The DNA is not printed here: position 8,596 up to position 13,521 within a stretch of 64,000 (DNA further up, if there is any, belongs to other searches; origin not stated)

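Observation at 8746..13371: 1541-aa three-pass chimera: sialidase-like BNR propeller + FN3 pair + second periplasmic module + HAMP + SpoIIE/PP2C phosphatase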

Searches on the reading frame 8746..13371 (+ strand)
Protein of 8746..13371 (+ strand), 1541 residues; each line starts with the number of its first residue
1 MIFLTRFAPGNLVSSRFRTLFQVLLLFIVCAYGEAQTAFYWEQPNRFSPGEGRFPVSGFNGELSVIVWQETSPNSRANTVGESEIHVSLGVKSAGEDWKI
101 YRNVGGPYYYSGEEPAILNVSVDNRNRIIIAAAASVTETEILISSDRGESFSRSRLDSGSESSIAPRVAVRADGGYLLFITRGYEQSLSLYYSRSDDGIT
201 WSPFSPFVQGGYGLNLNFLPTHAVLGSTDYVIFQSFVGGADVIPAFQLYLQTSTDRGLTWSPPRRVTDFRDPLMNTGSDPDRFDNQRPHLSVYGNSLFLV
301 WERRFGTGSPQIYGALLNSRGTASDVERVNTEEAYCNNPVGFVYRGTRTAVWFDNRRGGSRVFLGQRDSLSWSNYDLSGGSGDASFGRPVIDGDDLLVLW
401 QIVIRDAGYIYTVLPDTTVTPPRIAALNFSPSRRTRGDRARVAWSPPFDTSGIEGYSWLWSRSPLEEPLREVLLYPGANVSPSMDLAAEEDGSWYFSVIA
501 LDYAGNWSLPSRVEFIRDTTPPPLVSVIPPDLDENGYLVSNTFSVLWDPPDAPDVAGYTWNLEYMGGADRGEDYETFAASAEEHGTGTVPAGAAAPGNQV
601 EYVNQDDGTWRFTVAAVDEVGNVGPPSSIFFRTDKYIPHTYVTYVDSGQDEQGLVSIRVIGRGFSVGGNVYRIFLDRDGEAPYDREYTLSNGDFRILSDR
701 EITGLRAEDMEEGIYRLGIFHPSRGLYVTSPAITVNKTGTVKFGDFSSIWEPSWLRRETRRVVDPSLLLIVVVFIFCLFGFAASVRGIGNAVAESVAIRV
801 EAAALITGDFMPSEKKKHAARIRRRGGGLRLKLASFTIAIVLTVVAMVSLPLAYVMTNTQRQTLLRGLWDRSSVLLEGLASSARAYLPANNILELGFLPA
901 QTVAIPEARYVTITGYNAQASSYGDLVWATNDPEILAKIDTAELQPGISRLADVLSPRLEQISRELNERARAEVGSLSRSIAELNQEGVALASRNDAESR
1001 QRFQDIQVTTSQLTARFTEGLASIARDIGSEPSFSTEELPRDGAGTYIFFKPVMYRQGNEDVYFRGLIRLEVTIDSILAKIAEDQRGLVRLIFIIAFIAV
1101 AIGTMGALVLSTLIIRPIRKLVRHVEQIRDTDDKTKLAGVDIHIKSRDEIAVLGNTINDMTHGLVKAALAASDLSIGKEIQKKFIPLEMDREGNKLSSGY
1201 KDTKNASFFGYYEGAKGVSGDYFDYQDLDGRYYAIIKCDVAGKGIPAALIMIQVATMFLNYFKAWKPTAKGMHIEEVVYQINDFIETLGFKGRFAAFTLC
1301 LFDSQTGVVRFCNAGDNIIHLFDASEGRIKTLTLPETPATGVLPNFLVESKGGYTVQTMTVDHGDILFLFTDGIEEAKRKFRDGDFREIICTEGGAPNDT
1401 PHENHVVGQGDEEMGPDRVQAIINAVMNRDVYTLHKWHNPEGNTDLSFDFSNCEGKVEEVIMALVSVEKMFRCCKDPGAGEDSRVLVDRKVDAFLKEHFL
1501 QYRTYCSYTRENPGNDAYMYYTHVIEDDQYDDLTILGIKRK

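Call 5: search_protein_families(library=pfam, proteins=[window:8746-13371:+], max_evalue=1)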
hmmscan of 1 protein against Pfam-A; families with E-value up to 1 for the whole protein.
window:8746-13371:+ (1541 aa): 5 families
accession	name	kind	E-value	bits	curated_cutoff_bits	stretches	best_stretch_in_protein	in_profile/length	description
PF07228.17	SpoIIE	-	1.1e-25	91.1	25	1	1230-1385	2-142/192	Stage II sporulation protein E (SpoIIE)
PF00672.30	HAMP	-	1.1e-08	35.7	25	1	1110-1164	2-51/53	HAMP domain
PF13088.12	BNR_2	-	0.00028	20.8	31.4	1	141-205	140-202/277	BNR repeat-like domain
PF02012.26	BNR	-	0.0004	20.4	27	0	251-262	1-12/12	BNR/Asp-box repeat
PF19077.6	Big_13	-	0.012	16.6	27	0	604-632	71-99/102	Bacterial Ig-like domain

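Call 6: search_protein_families(library=ncbifam, proteins=[window:8746-13371:+], max_evalue=1)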
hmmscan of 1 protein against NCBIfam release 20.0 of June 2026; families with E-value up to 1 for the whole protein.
window:8746-13371:+ (1541 aa): 11 families
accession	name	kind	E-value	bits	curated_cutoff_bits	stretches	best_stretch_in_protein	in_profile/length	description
NF033092.0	HK_WalK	equivalog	2.2e-07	29.8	725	1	1041-1168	136-250/594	cell wall metabolism sensor histidine kinase WalK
NF058527.1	HistKinChvGCaul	equivalog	0.00051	18.9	740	1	1081-1166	222-301/535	two-component sensor histidine kinase ChvG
NF047851.1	MCPCitTducer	equivalog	0.00074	18.7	900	1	1089-1170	189-268/553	methyl-accepting chemotaxis citrate transducer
TIGR02865.1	spore_II_E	equivalog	0.0023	16.1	490.8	1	1217-1380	565-713/764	stage II sporulation protein E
NF040691.1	MtrAB_MtrB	equivalog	0.0085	15.1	450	1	1090-1185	187-275/507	MtrAB system histidine kinase MtrB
NF047446.1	barrel_OmpL47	domain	0.01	16.3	40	0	605-629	40-64/68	OmpL47-type beta-barrel domain-containing protein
NF008318.0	PRK11107.1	equivalog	0.017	13.1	890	1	1086-1165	174-248/920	two-component sensor histidine kinase BarA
NF007896.0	PRK10600.1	equivalog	0.044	12.4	578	1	1088-1166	154-225/598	nitrate/nitrite two-component system sensor histidine kinase NarX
NF053592.1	HK_near_YfiR_like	equivalog_domain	0.047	13.2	194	1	1089-1161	150-218/223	sensor histidine kinase, YfiR-like protein-associated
NF012163.2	BaeS_SmeS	equivalog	0.13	11.1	500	1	1089-1165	163-234/457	sensor histidine kinase efflux regulator BaeS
NF038263.1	prot_phos_SiaA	equivalog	0.34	9.4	700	1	1074-1162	295-377/658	biofilm regulation protein phosphatase SiaA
